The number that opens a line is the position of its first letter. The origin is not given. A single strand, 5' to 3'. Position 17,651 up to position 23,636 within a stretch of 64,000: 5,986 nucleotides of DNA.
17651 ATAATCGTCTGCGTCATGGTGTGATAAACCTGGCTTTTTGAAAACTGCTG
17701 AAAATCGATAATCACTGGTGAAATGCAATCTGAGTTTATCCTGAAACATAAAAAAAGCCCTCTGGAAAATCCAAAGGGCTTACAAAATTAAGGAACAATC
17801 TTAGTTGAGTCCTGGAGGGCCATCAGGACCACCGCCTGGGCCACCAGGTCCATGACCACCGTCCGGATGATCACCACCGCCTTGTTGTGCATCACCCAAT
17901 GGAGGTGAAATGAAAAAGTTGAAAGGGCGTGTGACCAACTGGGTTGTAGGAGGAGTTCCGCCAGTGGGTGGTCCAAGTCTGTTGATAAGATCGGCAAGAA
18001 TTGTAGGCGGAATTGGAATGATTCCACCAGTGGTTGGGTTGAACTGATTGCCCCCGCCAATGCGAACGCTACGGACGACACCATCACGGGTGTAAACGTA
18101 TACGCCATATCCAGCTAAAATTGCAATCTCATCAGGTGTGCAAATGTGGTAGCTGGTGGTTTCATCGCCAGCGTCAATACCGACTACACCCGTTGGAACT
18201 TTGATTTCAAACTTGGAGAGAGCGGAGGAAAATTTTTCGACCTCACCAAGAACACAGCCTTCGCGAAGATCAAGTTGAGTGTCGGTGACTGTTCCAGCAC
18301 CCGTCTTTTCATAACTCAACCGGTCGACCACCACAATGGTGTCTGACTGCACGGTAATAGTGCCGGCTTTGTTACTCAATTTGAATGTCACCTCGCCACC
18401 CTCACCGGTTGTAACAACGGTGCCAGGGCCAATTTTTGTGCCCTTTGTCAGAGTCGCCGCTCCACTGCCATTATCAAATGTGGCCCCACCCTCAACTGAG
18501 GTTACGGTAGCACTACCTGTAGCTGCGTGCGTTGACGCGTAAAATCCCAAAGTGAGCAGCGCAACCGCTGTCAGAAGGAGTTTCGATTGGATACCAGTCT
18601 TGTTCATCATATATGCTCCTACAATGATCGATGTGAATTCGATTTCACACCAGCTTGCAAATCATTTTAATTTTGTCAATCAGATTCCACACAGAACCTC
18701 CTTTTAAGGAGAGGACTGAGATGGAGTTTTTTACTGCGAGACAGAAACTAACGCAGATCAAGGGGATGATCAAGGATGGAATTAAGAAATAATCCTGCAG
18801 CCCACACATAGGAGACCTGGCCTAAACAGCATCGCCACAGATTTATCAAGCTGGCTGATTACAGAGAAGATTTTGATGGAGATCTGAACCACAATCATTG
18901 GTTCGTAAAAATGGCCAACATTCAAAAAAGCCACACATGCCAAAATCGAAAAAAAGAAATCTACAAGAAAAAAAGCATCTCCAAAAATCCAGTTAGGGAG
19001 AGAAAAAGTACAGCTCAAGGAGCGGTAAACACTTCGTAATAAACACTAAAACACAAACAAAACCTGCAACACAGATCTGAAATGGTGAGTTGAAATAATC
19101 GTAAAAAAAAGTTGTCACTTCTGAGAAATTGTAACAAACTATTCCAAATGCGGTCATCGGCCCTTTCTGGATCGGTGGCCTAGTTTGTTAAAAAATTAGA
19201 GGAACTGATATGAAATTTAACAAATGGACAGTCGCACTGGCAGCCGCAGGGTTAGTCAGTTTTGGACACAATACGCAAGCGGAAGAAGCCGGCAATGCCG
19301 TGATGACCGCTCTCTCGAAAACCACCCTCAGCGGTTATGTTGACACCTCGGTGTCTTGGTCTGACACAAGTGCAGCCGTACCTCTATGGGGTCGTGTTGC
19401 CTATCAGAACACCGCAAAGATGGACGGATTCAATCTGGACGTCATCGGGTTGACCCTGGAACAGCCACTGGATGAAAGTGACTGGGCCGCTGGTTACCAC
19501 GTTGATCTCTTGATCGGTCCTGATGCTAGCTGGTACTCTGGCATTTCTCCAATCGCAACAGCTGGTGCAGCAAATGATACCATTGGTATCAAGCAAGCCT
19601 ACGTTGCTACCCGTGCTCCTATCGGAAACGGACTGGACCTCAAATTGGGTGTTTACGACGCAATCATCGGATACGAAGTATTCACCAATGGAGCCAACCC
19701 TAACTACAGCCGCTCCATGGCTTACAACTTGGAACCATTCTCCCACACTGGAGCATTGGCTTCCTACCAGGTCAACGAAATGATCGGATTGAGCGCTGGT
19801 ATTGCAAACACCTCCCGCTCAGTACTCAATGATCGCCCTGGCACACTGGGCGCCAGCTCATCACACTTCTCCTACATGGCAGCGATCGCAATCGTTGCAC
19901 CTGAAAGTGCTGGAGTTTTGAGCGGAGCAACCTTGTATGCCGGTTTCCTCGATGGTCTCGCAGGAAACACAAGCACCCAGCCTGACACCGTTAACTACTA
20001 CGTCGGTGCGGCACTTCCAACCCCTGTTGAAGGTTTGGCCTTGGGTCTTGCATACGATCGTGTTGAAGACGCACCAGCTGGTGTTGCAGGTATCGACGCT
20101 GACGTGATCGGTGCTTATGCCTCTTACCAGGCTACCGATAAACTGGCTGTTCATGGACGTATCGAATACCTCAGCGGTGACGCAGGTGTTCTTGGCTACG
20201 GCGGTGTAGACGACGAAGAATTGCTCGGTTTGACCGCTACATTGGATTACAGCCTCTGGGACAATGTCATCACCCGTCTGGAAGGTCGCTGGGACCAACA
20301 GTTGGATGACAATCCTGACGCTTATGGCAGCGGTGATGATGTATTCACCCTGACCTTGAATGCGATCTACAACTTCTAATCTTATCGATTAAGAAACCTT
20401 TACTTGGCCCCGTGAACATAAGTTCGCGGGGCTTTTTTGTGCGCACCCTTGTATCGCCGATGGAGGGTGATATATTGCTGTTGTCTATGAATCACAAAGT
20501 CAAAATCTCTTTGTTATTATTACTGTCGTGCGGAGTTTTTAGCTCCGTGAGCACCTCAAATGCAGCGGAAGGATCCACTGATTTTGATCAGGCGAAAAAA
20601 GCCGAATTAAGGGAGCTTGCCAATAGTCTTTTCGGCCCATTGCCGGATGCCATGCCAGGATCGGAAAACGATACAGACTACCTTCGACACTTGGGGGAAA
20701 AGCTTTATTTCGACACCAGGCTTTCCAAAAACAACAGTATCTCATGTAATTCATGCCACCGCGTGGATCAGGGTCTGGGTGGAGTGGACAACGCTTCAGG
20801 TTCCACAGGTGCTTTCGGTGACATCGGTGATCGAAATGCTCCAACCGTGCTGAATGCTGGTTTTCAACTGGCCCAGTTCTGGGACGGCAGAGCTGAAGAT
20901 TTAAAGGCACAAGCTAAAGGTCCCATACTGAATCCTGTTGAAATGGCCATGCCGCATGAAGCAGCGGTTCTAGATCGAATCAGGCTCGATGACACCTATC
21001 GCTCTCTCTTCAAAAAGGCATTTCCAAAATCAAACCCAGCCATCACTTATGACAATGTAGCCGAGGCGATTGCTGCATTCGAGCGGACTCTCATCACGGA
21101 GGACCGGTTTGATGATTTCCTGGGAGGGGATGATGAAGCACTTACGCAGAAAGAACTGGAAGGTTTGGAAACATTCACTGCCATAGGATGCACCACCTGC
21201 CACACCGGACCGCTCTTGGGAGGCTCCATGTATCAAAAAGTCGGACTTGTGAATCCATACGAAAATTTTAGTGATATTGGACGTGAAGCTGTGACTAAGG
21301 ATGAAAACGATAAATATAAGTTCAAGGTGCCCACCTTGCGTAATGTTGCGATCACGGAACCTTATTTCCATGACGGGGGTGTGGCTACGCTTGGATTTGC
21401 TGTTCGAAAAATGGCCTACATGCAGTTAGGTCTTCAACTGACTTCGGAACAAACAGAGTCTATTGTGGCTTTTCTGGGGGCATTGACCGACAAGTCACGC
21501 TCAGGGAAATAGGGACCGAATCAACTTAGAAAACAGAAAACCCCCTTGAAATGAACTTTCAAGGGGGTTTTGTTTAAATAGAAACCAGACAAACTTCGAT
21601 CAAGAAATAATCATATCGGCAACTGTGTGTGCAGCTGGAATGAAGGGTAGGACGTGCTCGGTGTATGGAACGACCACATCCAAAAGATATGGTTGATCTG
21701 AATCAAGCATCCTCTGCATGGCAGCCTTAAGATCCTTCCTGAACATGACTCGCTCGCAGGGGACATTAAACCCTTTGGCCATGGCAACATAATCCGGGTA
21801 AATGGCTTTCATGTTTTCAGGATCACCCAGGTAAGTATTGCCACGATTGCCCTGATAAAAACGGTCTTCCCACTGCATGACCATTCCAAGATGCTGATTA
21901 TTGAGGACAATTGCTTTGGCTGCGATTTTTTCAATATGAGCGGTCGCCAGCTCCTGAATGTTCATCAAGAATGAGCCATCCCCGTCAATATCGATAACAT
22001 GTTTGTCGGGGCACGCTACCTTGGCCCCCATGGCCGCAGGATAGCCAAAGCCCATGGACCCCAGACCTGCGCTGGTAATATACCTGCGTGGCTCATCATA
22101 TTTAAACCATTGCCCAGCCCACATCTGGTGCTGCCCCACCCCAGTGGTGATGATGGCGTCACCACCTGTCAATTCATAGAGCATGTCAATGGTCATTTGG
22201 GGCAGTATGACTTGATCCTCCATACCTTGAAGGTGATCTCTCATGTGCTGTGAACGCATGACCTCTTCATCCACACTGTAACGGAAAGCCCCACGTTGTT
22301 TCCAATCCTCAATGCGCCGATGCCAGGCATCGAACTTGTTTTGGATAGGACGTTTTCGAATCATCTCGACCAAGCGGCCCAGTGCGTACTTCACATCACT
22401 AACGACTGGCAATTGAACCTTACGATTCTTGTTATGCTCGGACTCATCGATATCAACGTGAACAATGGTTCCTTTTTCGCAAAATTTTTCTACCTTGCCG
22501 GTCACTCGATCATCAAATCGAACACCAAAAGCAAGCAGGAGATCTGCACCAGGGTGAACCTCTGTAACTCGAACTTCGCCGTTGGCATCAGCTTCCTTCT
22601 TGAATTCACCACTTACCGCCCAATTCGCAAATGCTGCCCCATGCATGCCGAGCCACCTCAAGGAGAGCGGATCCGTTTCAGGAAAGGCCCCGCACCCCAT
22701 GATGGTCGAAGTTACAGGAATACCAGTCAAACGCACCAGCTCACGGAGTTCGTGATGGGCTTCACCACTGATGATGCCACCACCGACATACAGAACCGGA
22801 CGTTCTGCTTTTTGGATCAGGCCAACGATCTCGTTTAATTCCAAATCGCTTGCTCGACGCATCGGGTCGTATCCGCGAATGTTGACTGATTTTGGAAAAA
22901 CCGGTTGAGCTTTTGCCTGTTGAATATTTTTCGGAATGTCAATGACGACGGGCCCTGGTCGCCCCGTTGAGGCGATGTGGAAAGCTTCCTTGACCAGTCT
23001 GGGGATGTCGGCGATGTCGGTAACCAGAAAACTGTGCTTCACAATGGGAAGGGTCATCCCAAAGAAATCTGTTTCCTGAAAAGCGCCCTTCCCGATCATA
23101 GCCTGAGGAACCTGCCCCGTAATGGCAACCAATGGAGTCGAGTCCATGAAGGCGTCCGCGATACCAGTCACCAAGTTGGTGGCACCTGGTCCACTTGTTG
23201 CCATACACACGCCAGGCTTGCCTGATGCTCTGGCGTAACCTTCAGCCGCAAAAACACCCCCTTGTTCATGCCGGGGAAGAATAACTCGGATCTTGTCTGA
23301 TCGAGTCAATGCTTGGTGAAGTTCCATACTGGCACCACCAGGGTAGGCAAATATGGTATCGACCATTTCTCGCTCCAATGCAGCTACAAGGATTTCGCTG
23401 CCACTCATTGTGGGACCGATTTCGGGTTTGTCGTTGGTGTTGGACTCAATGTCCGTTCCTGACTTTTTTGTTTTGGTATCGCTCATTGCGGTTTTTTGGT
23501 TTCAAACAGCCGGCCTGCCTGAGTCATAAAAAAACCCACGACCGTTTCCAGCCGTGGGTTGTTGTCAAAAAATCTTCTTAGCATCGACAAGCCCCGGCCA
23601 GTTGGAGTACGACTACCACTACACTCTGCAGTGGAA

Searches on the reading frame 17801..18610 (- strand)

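Call 66: search_protein_families(library=ncbifam, proteins=[window:17801-18610:-])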
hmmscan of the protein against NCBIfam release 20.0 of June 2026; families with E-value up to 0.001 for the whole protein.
window:17801-18610:- (269 aa): 1 family
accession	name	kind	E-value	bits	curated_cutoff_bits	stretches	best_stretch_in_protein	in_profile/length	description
NF033682.1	retention_LapA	subfamily_domain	0.00011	22.4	50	1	33-98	3-68/145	retention module-containing protein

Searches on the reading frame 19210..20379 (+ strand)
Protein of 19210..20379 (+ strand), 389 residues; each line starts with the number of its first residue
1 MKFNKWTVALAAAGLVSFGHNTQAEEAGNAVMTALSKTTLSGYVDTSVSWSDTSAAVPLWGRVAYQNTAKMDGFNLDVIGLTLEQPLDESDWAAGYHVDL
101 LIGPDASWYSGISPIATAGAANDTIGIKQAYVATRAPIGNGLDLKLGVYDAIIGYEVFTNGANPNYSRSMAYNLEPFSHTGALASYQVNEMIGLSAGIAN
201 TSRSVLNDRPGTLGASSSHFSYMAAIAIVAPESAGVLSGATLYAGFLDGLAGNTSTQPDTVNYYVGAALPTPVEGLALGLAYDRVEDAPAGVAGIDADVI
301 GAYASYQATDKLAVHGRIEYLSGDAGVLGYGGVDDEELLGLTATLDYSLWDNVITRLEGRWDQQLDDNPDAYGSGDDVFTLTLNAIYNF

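Call 6: search_protein_families(library=pfam, proteins=[window:19210-20379:+])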
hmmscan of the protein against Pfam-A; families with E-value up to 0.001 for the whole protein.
window:19210-20379:+ (389 aa): 1 family
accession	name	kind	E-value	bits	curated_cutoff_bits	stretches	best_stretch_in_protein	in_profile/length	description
PF07642.17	BBP2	-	1e-42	147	26.2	1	38-389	2-339/339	Putative beta-barrel porin-2, OmpL-like. bbp2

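Call 7: search_protein_families(library=ncbifam, proteins=[window:19210-20379:+])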
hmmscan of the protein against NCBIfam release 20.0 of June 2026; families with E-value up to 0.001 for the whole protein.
window:19210-20379:+ (389 aa): 0 families

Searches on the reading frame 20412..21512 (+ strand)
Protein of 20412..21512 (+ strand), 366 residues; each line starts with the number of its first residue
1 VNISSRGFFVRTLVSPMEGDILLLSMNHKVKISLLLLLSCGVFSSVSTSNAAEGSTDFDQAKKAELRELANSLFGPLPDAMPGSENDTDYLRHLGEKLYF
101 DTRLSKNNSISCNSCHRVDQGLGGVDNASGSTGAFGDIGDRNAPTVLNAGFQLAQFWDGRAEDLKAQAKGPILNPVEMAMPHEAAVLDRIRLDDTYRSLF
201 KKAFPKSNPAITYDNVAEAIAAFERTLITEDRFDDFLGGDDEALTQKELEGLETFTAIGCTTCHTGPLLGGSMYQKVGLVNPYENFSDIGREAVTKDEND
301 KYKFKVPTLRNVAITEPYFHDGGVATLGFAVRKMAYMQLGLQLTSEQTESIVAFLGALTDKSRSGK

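Call 6: search_protein_families(library=pfam, proteins=[window:20412-21512:+])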
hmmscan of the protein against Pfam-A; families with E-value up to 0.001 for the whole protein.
window:20412-21512:+ (366 aa): 2 families
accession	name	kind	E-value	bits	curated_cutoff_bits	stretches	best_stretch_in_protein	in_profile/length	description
PF03150.19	CCP_MauG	-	1.1e-54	185.5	25.6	1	93-241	5-148/149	Di-haem cytochrome c peroxidase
PF00034.26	Cytochrom_C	-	0.00033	22.4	21.3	0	95-179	4-67/90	Cytochrome c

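Call 7: search_protein_families(library=ncbifam, proteins=[window:20412-21512:+])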
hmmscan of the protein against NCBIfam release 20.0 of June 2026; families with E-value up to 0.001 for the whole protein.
window:20412-21512:+ (366 aa): 4 families
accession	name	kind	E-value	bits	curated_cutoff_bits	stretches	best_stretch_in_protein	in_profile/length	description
TIGR04039.1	MXAN_0977_Heme2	hypoth_equivalog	1.5e-51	175.4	362.85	1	93-329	13-270/336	MbnH family di-heme enzyme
TIGR03791.1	TTQ_mauG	equivalog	2.4e-40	138.6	443.85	1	94-345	8-253/291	tryptophan tryptophylquinone biosynthesis enzyme MauG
TIGR03981.2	SAM_quin_mod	hypoth_equivalog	1.3e-28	100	340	2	196-332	213-356/411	His-Xaa-Ser system-associated MauG-like protein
NF052341.1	hydrazine_gamma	equivalog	0.00053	19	625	0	303-358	280-339/339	hydrazine synthase subunit gamma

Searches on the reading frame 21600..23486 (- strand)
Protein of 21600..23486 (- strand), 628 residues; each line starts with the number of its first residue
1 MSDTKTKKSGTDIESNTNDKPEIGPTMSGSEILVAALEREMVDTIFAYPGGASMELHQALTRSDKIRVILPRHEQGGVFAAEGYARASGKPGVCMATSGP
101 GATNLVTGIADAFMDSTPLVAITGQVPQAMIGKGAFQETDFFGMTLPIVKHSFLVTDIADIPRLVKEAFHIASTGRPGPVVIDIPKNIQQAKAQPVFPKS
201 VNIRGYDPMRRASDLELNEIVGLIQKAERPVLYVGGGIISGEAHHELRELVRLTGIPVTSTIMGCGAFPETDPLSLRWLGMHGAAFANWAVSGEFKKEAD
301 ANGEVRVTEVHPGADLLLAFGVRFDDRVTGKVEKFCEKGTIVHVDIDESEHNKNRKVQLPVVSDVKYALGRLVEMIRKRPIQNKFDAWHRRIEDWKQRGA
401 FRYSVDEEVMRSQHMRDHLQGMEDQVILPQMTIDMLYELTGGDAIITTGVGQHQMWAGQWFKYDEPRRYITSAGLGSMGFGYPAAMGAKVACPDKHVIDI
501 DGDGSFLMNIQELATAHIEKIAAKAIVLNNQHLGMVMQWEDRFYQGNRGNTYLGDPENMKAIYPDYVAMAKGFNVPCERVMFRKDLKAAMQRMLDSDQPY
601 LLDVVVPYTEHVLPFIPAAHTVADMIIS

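Call 6: search_protein_families(library=pfam, proteins=[window:21600-23486:-])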
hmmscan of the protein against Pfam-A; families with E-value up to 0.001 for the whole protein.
window:21600-23486:- (628 aa): 3 families
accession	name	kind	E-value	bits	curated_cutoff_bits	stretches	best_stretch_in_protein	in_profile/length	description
PF02775.26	TPP_enzyme_C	-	2.3e-45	154.5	21.9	1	449-604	1-151/151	Thiamine pyrophosphate enzyme, C-terminal TPP binding domain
PF02776.23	TPP_enzyme_N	-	2.1e-40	137.6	26.8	1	27-143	1-118/119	Thiamine pyrophosphate enzyme, N-terminal TPP binding domain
PF00205.28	TPP_enzyme_M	-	2.6e-38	131.2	30.4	2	218-292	2-76/137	Thiamine pyrophosphate enzyme, central domain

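Call 7: search_protein_families(library=ncbifam, proteins=[window:21600-23486:-])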
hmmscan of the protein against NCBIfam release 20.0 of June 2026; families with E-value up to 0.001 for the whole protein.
window:21600-23486:- (628 aa): 54 families (the best 25 are shown)
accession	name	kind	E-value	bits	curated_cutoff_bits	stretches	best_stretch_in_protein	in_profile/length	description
TIGR00118.1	acolac_lg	equivalog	7.6e-201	668.4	538.35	1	27-626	1-554/557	biosynthetic-type acetolactate synthase large subunit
NF004710.0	PRK06048.1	equivalog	2.5e-192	640.3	976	1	26-626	7-557/561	acetolactate synthase large subunit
NF005651.0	PRK07418.1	subfamily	4.8e-189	629.5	942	1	17-626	9-579/617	acetolactate synthase large subunit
NF005860.0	PRK07789.1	equivalog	4.9e-184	613.1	881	1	15-622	22-594/615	acetolactate synthase large subunit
NF006524.0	PRK08978.1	equivalog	2.7e-180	600.3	738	1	27-626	1-544/548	acetolactate synthase 2 catalytic subunit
NF005228.0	PRK06725.1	equivalog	9.9e-180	598.5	991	1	26-627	15-566/571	acetolactate synthase large subunit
NF004919.0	PRK06276.1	equivalog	3.9e-177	590.1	866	1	27-626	1-557/582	acetolactate synthase large subunit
NF006319.0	PRK08527.1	equivalog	1.7e-176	588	905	1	27-627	4-559/565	acetolactate synthase large subunit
NF005824.0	PRK07710.1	equivalog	4.7e-173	576.6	976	1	20-625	10-567/573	acetolactate synthase large subunit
NF006581.0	PRK09107.1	equivalog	4.8e-173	576.6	974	2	25-419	9-389/595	acetolactate synthase 3 large subunit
NF005058.0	PRK06466.1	equivalog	1.6e-168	561.8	951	1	27-628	4-569/574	acetolactate synthase 3 large subunit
NF005409.0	PRK06965.1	equivalog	5.6e-164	546.8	1035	1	23-627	17-582/587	acetolactate synthase 3 catalytic subunit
NF006016.1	PRK08155.1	equivalog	1e-158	529.3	870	1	26-626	2-552/554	acetolactate synthase large subunit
NF005584.0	PRK07282.1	equivalog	1.1e-158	529.4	970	2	26-417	9-376/566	acetolactate synthase large subunit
NF006525.0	PRK08979.1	equivalog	1.9e-156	521.8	1084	1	27-627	4-566/572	acetolactate synthase 3 large subunit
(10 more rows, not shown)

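Call 8: find_related_loci(query=window:21600-23486:-, collection=genome_contigs, flank=3000)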
Query window:21600-23486:- (628 aa) in genome_contigs; peptide patterns used: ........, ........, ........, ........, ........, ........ (x = any residue, [..] = any of these).
599 stretches matched a pattern (row limit reached: there are more); 575 encode a relative of the query (tblastn E <= 1e-3); the best 80 are kept; 80 distinct loci.
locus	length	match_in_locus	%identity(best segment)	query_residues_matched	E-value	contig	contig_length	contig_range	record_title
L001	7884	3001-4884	92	1-628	0e+0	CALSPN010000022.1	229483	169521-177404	MAG: uncultured Verrucomicrobiae bacterium isolate C_MB218_1 genome assembly, contig: contig_28003_C_MB218, whole genome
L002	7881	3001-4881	87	2-628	0e+0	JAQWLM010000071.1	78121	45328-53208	MAG: Verrucomicrobiota bacterium isolate cluster2_bin.127 k141_4223954, whole genome shotgun sequence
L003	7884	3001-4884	85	1-628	0e+0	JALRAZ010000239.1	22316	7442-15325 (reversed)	MAG: Verrucomicrobia bacterium isolate HM.1 HM_1309439, whole genome shotgun sequence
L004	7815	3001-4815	79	22-626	0e+0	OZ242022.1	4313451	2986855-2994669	MAG: Limisphaerales bacterium isolate ef39fcb1-bf04-4775-9bfc-b1aaebe32656 genome assembly, chromosome: 1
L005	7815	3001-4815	79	22-626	0e+0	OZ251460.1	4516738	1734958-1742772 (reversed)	MAG: Limisphaerales bacterium isolate 2f8dc77b-15da-45c1-ae04-c50d9079170f genome assembly, chromosome: 1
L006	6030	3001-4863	77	4-626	0e+0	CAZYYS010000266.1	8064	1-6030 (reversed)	MAG TPA_asm: uncultured Verrucomicrobiota bacterium isolate SRP237561_co1_386 genome assembly, contig: NODE_18106_length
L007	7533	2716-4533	77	19-626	0e+0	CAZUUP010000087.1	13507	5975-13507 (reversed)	MAG TPA_asm: uncultured Akkermansia sp. isolate SRP150892_co1_86 genome assembly, contig: NODE_4500_length_13507_cov_8.2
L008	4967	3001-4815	79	20-626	0e+0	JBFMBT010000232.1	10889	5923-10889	MAG: Verrucomicrobiota bacterium isolate MAG171 MAG171_232, whole genome shotgun sequence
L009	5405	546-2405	75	1-626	0e+0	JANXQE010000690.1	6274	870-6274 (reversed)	MAG: Limisphaerales bacterium isolate GL140_4_concoct_305_sub GL140_4_k141_553713, whole genome shotgun sequence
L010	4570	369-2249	76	1-626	0e+0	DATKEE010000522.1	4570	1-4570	MAG TPA_asm: Candidatus Methylomirabilota bacterium isolate SMAG_U14491 k141_1544824, whole genome shotgun sequence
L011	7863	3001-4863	75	4-627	0e+0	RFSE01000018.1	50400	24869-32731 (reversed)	MAG: Proteobacteria bacterium isolate WB4_2_1501 contig_100_17, whole genome shotgun sequence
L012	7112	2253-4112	75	1-626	0e+0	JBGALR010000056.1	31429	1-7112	MAG: Limisphaerales bacterium isolate MAG_AAO_H125.53 AAOH125-53_opera_contig_3063, whole genome shotgun sequence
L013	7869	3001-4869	75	3-626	0e+0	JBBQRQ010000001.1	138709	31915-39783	MAG: Verrucomicrobiota bacterium isolate Co_metawrap_1697 Cmw_1697_k141_26258881_length_138709_cov_20.9994, whole genome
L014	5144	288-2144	74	1-626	0e+0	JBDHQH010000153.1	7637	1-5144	MAG: Verrucomicrobiota bacterium isolate AS-MESO-3CA.215 NODE_40405_length_7637_cov_11.081085, whole genome shotgun sequ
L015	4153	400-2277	75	6-626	0e+0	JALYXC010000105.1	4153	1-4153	MAG: Verrucomicrobiota bacterium isolate KAP bin3 SD1490-92_k127_1359852, whole genome shotgun sequence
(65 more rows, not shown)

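Call 69: find_encoding_contigs(protein=window:21600-23486:-, flank=500, max_places=3)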
Protein window:21600-23486:- (628 aa): 5 contigs read that carry it; 1 place shown.
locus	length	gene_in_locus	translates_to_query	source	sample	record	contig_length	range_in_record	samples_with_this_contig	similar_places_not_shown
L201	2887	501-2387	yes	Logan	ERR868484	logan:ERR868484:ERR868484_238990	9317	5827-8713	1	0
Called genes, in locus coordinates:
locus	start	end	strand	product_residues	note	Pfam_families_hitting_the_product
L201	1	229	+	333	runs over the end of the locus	-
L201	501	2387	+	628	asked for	PF02776:TPP_enzyme_N, PF00205:TPP_enzyme_M, PF02775:TPP_enzyme_C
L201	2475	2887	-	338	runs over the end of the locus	?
